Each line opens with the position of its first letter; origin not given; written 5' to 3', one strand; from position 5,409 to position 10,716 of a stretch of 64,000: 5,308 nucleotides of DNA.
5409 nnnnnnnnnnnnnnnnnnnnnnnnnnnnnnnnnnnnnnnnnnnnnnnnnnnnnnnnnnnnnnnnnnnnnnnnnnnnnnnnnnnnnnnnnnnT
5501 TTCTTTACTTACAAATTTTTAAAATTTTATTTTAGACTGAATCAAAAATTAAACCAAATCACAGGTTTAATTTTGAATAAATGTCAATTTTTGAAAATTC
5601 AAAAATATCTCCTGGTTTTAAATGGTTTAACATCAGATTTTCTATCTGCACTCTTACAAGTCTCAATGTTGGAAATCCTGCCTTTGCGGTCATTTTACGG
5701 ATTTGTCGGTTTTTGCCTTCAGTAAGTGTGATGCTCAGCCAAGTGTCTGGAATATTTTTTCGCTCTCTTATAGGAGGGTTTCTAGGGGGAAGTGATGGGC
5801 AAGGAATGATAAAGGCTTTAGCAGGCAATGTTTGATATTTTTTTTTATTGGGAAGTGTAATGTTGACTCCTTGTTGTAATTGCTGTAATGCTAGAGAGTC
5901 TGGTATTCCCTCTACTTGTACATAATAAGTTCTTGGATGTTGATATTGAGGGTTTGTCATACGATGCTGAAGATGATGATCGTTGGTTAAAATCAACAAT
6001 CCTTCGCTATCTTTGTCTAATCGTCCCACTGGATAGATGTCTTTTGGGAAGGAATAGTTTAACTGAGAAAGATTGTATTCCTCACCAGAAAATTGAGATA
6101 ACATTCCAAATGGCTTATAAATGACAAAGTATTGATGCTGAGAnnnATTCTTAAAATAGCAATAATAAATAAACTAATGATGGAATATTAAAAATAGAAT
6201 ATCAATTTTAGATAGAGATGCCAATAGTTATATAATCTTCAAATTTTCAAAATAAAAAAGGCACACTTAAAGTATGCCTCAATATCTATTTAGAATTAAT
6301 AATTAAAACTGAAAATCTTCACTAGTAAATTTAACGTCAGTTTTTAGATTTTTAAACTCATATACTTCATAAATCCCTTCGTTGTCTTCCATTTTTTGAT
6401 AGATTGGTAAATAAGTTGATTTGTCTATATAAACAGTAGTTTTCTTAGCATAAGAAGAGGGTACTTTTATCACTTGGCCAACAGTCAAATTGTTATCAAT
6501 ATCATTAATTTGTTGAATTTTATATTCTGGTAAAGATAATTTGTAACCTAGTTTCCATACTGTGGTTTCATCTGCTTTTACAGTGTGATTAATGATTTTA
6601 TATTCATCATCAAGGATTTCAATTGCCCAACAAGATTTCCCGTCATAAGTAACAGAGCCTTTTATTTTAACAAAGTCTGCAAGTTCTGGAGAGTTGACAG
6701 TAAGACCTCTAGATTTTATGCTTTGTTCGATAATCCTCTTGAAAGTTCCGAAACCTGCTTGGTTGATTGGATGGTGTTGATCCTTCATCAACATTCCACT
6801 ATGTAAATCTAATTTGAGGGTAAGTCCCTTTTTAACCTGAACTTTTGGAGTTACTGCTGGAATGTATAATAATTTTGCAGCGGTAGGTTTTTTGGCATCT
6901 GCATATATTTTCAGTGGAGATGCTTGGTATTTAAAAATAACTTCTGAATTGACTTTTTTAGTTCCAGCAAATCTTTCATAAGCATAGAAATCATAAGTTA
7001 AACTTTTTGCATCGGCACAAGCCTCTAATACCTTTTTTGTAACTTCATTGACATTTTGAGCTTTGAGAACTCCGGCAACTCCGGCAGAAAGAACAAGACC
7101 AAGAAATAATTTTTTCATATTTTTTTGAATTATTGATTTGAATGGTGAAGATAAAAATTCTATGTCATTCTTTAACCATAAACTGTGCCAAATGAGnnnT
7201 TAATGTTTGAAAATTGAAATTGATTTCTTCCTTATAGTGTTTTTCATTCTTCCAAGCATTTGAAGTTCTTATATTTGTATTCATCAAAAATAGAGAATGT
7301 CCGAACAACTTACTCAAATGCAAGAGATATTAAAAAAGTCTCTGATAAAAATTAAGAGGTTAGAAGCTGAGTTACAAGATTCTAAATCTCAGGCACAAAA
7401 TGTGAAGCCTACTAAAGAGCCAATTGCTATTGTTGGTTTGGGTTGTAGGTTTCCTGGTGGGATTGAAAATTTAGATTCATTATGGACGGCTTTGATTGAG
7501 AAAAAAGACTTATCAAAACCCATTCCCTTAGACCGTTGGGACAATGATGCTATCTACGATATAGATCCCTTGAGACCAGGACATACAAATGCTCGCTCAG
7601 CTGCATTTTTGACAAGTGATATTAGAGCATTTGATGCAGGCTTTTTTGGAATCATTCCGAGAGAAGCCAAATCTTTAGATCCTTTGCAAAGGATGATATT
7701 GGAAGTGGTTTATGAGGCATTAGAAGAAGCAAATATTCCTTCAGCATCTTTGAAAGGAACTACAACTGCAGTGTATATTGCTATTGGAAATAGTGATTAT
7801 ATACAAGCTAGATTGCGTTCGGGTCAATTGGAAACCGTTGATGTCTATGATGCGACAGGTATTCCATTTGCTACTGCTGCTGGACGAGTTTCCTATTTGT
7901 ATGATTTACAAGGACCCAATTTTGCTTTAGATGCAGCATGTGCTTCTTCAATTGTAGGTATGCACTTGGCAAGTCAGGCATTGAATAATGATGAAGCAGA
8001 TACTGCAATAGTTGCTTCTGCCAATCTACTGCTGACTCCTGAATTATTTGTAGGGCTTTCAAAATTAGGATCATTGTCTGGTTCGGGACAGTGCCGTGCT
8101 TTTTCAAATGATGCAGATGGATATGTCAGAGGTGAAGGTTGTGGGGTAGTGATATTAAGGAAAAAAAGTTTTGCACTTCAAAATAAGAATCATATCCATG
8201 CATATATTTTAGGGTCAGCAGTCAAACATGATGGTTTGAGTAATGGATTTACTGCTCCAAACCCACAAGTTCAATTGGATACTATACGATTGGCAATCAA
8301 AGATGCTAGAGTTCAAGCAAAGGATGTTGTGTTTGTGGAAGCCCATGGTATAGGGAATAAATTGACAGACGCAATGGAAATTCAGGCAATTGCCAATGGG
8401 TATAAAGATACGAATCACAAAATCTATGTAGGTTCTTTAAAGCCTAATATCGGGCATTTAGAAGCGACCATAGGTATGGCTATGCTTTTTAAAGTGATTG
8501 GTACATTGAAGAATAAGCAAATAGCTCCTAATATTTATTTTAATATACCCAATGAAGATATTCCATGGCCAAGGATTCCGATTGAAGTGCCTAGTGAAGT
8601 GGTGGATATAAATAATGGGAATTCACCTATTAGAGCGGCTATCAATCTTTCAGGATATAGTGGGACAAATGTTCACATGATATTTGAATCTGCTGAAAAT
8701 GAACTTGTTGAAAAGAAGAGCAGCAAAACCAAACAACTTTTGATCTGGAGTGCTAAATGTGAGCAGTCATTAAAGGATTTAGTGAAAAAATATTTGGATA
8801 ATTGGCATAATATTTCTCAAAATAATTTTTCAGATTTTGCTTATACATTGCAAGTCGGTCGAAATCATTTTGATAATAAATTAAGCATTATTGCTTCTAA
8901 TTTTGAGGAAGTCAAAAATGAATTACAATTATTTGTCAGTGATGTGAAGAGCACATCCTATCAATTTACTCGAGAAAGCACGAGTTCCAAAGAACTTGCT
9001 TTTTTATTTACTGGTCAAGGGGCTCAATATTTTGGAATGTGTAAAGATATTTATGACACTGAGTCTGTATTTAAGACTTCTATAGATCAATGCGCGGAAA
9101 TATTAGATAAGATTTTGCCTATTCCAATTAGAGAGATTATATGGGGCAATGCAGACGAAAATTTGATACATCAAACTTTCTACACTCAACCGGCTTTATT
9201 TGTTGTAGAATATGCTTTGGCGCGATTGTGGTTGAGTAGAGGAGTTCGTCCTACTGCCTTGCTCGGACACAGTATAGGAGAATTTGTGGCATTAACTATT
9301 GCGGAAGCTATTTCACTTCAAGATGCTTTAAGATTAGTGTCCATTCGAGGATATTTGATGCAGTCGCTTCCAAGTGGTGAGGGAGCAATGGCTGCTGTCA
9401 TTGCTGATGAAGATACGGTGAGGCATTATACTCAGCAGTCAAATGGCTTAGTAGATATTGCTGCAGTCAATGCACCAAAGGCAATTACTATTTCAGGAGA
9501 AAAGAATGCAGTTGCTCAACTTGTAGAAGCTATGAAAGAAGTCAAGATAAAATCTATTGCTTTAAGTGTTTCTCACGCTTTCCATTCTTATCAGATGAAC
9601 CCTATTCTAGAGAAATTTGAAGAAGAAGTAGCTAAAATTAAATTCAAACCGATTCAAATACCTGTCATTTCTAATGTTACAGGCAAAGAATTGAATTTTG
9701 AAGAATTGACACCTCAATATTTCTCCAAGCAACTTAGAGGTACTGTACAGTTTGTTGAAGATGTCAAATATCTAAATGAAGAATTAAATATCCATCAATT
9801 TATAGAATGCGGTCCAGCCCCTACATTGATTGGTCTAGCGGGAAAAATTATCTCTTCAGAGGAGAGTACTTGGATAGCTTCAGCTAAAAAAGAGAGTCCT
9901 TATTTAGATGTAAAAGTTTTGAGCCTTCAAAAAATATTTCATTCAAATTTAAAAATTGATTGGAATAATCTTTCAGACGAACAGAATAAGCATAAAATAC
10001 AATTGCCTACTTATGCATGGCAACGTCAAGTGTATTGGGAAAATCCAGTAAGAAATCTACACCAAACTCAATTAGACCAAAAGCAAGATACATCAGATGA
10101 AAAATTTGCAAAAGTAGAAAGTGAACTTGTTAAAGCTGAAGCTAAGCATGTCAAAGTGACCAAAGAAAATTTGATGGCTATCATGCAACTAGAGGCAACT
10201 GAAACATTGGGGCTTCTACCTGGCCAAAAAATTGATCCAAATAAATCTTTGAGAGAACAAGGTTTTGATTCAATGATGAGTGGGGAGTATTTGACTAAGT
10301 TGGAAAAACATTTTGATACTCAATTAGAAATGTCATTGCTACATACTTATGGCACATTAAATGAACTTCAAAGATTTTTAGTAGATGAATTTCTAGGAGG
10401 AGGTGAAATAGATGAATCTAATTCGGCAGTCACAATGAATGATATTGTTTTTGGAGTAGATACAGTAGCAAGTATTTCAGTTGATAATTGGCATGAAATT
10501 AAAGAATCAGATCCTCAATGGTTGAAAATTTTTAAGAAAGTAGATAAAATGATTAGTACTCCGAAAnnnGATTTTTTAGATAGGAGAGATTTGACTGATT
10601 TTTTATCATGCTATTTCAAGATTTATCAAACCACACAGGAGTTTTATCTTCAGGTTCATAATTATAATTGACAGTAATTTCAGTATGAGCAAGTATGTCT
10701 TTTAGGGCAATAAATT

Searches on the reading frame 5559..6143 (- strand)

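Call 44: search_protein_families(library=pfam, proteins=[window:5559-6143:-], max_evalue=0.001)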
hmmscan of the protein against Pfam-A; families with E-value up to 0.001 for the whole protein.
window:5559-6143:- (194 aa): 1 family
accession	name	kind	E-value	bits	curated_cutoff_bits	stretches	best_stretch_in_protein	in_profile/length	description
PF00849.27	PseudoU_synth_2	-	4.5e-21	76.1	26.8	1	4-153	1-151/152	RNA pseudouridylate synthase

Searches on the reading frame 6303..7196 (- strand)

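Call 44: search_protein_families(library=pfam, proteins=[window:6303-7196:-], max_evalue=0.001)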
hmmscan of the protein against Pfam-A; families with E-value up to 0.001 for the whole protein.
window:6303-7196:- (297 aa): 2 families
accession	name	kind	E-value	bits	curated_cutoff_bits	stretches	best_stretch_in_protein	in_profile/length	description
PF07608.17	DUF1571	-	7.2e-11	42.4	27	2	67-194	5-136/208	Protein of unknown function (DUF1571)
PF01476.26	LysM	-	4.2e-05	23.8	20.9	1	204-246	1-43/43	LysM domain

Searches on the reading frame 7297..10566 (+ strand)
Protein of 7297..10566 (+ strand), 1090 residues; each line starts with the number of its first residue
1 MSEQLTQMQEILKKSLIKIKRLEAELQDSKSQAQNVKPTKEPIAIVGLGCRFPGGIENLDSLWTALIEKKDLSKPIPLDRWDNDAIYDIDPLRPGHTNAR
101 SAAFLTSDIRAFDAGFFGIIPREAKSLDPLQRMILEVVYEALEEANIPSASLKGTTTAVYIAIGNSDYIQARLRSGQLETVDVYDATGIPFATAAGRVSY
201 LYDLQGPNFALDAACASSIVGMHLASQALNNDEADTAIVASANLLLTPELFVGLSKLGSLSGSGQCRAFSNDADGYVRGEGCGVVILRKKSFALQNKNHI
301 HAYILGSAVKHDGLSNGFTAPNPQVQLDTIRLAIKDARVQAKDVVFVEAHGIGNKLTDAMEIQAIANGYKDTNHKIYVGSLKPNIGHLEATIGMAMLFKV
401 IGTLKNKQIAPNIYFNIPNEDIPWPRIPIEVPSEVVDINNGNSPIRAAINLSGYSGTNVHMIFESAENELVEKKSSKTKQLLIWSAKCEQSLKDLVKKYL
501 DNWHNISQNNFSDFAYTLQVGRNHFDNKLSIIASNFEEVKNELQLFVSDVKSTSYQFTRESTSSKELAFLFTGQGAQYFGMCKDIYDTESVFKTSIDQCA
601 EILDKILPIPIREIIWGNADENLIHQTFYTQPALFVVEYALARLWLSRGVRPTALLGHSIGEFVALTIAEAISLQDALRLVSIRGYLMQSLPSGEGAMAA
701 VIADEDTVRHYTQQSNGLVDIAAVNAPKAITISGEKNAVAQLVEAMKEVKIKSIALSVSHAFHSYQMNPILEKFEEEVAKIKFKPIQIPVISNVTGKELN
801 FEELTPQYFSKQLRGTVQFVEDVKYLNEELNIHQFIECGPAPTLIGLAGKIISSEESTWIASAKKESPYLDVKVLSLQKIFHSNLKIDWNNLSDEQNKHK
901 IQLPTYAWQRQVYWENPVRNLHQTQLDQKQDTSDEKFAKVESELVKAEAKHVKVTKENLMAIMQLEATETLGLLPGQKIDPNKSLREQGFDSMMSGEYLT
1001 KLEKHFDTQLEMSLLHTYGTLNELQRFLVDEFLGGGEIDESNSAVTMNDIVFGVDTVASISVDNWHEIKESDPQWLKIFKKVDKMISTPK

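Call 44: search_protein_families(library=pfam, proteins=[window:7297-10566:+], max_evalue=0.001)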
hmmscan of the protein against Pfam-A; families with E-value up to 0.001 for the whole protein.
window:7297-10566:+ (1090 aa): 7 families
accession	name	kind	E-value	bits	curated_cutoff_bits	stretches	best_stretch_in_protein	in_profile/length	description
PF00109.32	ketoacyl-synt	-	1.9e-77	260.7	20.8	1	41-291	2-250/252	Beta-ketoacyl synthase, N-terminal domain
PF00698.26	Acyl_transf_1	-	5.9e-54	184.1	32.7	1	569-846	2-273/319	Acyl transferase domain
PF02801.28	Ketoacyl-synt_C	-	5.1e-29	101.1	20.8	1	301-415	1-118/119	Beta-ketoacyl synthase, C-terminal domain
PF22621.2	CurL-like_PKS_C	-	2.7e-15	56.5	27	1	480-543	1-64/64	CurL-like, PKS C-terminal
PF16197.11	KAsynt_C_assoc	-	2.9e-14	53.9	33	1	418-512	1-93/111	Ketoacyl-synthetase C-terminal extension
PF22336.2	RhiE-like_linker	-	2.1e-10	40.9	27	1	485-548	3-65/67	RhiE-like, KS-MAT linker domain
PF00550.31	PP-binding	-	2.7e-09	37.6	20.8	1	969-1027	9-66/67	Phosphopantetheine attachment site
